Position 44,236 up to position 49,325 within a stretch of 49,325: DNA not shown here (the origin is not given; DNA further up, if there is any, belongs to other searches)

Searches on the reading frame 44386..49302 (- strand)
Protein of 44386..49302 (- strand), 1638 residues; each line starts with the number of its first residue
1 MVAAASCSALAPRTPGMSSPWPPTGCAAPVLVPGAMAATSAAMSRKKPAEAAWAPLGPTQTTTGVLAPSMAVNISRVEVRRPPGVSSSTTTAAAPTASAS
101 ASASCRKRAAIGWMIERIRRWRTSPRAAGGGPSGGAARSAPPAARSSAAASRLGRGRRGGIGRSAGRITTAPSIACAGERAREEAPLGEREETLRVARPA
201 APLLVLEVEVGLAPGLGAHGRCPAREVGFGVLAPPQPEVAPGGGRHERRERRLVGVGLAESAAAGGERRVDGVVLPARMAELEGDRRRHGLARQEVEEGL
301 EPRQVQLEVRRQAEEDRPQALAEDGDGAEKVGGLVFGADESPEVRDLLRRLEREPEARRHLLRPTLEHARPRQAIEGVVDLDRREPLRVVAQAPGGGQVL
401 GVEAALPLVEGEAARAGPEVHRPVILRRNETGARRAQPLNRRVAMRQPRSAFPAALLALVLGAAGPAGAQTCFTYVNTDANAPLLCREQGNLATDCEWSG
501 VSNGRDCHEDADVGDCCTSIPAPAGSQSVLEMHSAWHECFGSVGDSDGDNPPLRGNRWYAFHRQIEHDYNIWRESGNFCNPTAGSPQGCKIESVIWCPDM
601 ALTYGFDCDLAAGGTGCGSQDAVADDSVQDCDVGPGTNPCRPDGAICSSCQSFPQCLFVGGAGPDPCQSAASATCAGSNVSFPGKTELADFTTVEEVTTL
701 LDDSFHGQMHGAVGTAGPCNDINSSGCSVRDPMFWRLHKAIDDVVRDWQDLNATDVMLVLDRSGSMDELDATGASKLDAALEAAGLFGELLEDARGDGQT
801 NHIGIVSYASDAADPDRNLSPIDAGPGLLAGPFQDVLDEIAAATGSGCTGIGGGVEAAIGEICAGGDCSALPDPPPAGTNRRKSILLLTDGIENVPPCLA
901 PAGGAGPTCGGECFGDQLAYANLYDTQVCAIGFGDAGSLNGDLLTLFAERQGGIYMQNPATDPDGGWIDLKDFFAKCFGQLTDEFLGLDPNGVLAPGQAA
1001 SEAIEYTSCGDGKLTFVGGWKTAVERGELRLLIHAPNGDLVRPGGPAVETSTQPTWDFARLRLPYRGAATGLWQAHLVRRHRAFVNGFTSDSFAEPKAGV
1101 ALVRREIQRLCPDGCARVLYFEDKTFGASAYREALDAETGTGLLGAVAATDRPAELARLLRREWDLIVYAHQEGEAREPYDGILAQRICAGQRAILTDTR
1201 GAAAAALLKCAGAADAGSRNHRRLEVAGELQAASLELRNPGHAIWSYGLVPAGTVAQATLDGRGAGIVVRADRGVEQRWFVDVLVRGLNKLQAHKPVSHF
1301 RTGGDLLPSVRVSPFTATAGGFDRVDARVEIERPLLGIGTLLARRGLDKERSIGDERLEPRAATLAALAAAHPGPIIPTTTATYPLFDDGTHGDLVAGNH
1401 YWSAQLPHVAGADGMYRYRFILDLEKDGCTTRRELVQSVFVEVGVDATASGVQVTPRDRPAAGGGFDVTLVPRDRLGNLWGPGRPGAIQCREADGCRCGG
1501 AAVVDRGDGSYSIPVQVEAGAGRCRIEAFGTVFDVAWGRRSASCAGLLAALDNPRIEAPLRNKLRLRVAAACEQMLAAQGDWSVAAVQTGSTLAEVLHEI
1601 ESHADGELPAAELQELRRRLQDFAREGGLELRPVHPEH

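Call 103: search_protein_families(library=pfam, proteins=[window:44386-49302:-], max_evalue=0.001)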
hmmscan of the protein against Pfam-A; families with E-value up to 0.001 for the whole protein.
window:44386-49302:- (1638 aa): 2 families
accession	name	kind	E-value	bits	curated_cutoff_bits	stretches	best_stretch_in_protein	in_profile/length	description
PF00264.25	Tyrosinase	-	1.7e-06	29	22.6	1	688-750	155-213/214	Common central domain of tyrosinase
PF13519.12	VWA_2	-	4.2e-06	27.8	27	1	756-891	1-106/107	von Willebrand factor type A domain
